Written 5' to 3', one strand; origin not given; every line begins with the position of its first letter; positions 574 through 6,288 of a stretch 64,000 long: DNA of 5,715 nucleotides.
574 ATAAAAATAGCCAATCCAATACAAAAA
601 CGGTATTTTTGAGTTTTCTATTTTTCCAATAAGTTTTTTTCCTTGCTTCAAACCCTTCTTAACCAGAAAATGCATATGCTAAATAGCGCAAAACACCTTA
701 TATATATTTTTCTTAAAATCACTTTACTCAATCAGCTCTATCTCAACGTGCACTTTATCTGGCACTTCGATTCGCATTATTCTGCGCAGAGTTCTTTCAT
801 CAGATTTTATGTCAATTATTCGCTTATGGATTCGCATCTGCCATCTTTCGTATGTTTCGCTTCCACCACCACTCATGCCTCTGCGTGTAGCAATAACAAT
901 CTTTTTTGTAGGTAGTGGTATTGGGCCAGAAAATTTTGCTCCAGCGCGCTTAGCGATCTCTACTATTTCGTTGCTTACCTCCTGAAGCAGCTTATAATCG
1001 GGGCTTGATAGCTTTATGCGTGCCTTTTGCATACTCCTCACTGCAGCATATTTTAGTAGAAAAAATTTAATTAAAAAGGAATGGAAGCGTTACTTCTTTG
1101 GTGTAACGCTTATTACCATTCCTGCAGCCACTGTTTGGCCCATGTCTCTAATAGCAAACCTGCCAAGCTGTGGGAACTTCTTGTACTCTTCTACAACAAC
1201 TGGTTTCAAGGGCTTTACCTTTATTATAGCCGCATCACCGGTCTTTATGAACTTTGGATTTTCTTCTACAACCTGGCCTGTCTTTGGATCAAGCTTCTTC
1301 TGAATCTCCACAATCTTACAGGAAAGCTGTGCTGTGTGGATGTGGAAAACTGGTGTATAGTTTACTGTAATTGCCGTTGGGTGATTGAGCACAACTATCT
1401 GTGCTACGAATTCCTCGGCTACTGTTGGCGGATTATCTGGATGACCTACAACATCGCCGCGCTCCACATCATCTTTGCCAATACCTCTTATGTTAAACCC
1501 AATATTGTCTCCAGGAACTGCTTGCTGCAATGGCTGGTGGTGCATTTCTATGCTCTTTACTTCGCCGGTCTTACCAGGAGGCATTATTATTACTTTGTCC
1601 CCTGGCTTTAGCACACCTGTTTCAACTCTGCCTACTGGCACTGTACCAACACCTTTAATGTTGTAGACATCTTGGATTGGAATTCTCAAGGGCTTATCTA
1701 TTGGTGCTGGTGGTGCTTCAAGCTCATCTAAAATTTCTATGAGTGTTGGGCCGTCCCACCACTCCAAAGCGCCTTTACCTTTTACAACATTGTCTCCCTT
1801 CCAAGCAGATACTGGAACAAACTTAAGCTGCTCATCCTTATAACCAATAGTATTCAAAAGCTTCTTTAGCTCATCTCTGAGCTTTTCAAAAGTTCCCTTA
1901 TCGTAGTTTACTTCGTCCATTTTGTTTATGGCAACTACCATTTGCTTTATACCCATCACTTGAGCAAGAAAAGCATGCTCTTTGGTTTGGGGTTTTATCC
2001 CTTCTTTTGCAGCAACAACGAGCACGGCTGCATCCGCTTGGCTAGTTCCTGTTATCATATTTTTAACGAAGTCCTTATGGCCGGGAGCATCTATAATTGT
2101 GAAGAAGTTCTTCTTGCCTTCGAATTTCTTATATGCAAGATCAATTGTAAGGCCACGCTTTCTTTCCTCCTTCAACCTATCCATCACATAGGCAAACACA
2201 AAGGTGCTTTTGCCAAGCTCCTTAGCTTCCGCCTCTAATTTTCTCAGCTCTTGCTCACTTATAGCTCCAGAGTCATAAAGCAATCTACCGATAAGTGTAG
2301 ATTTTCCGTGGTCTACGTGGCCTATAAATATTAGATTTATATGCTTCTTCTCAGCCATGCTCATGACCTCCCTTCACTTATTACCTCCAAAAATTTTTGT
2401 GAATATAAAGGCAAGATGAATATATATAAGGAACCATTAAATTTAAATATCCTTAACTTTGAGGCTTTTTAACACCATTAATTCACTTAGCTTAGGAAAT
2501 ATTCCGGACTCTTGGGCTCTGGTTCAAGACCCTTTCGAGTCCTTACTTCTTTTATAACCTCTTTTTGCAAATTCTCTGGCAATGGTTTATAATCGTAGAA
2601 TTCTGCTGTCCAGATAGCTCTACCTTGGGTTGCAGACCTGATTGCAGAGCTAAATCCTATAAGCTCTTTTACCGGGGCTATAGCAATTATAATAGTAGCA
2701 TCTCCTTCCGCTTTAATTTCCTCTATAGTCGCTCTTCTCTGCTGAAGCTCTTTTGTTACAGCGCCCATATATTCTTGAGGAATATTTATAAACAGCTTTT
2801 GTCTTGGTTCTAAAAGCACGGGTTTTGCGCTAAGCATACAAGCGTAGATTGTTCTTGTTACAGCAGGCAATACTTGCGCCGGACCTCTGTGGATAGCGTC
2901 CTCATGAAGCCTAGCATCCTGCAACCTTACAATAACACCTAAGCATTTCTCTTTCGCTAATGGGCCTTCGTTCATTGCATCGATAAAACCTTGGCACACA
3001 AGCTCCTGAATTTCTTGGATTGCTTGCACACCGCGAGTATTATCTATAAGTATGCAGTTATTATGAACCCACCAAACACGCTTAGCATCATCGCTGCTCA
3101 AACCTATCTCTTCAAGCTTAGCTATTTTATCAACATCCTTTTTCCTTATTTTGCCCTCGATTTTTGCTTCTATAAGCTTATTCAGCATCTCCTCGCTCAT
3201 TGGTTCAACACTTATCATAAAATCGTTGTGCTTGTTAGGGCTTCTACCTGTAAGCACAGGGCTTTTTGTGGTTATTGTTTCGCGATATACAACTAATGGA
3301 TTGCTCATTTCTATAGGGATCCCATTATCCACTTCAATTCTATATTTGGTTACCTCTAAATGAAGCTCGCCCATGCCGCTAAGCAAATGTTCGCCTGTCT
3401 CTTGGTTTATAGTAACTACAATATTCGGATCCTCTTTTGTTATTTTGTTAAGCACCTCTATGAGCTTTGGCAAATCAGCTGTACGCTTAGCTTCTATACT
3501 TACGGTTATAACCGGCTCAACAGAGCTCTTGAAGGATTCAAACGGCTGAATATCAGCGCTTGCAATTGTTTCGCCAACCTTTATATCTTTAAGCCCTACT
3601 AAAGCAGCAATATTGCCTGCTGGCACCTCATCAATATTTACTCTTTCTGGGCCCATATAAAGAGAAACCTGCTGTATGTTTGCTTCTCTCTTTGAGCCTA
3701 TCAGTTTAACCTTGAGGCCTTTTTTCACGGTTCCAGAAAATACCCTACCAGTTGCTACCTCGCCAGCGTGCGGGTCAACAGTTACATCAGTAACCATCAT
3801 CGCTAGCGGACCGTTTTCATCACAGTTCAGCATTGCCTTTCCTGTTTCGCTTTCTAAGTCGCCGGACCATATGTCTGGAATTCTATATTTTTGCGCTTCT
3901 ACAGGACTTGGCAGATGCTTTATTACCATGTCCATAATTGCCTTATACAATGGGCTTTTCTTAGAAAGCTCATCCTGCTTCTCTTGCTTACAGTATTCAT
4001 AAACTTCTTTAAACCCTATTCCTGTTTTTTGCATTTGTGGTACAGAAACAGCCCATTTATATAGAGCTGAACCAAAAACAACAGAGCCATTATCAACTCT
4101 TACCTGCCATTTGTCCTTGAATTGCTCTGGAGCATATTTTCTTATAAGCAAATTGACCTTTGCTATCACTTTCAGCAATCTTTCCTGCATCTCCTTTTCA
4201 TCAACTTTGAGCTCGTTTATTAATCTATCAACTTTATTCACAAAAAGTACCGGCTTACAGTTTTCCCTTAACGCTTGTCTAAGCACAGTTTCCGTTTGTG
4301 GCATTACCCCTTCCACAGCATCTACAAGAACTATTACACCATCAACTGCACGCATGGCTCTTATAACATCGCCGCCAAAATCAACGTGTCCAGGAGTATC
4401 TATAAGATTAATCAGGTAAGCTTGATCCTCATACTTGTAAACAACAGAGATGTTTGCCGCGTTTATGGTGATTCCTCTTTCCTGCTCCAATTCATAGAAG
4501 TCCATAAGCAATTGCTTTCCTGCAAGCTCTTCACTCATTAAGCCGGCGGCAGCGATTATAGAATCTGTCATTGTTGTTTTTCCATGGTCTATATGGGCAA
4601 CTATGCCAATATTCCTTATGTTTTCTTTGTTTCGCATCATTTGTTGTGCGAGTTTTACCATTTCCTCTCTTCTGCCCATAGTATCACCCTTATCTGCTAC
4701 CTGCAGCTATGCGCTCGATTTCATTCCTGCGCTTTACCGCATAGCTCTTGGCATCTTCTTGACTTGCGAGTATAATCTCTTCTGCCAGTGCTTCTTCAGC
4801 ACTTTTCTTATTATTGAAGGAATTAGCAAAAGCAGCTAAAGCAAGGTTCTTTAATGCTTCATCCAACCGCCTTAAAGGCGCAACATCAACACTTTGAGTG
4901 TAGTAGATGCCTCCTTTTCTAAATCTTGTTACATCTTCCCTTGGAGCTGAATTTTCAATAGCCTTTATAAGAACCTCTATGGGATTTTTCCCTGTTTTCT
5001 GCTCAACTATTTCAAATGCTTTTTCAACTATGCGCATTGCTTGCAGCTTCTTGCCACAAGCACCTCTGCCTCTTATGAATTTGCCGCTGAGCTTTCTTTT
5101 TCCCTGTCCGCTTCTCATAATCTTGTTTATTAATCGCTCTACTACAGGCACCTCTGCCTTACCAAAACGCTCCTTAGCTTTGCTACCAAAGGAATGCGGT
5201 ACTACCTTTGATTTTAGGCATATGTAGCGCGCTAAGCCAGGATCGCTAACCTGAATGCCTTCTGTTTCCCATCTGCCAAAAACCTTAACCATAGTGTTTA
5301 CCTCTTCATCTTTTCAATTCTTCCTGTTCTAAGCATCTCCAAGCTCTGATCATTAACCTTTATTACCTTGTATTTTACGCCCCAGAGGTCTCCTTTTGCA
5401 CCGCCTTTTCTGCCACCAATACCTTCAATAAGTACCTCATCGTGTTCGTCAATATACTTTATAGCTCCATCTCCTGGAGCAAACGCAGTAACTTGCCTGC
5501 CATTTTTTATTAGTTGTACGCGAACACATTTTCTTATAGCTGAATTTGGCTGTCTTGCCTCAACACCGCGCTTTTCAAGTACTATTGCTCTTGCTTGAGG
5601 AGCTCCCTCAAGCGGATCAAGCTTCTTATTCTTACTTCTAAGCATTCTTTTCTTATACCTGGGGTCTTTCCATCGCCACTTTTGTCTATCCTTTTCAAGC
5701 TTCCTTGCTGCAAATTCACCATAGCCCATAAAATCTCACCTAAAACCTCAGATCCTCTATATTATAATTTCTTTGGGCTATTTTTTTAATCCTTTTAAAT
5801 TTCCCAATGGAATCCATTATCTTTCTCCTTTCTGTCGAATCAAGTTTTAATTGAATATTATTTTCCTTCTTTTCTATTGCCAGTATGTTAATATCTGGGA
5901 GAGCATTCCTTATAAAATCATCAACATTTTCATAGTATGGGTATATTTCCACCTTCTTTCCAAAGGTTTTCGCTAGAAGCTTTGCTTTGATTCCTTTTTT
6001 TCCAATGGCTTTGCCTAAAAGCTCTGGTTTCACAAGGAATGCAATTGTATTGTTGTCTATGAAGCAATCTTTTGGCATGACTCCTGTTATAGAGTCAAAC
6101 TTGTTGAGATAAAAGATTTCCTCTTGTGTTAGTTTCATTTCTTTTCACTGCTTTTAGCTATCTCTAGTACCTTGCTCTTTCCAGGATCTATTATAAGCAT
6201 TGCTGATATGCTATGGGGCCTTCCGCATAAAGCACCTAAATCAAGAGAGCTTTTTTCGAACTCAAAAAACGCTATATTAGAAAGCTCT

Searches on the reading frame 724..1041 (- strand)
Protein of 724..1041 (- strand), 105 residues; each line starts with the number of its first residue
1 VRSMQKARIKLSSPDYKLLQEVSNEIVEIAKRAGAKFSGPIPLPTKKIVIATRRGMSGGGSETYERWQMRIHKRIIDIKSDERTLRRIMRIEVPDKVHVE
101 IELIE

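Call 83: search_protein_families(library=pfam, proteins=[window:724-1041:-], max_evalue=0.0001)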
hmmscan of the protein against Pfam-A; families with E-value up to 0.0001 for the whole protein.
window:724-1041:- (105 aa): 1 family
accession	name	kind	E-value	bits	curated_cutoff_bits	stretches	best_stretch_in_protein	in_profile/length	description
PF00338.27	Ribosomal_S10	-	1.2e-26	93.2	21.2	1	8-102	1-98/98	Ribosomal protein S10p/S20e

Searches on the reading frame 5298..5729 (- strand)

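Call 83: search_protein_families(library=pfam, proteins=[window:5298-5729:-], max_evalue=0.0001)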
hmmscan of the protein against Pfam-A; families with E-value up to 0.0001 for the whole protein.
window:5298-5729:- (143 aa): 1 family
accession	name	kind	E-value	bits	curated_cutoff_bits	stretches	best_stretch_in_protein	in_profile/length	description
PF00164.32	Ribosom_S12_S23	-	2.1e-43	147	22.3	1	34-143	2-110/110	Ribosomal protein S12/S23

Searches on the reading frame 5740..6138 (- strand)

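Call 83: search_protein_families(library=pfam, proteins=[window:5740-6138:-], max_evalue=0.0001)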
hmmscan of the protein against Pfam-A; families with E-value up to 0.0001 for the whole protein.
window:5740-6138:- (132 aa): 1 family
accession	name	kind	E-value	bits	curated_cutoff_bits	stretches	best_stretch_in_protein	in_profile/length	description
PF13184.12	KH_5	-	4e-07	30.5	27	1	32-89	5-68/69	NusA-like KH domain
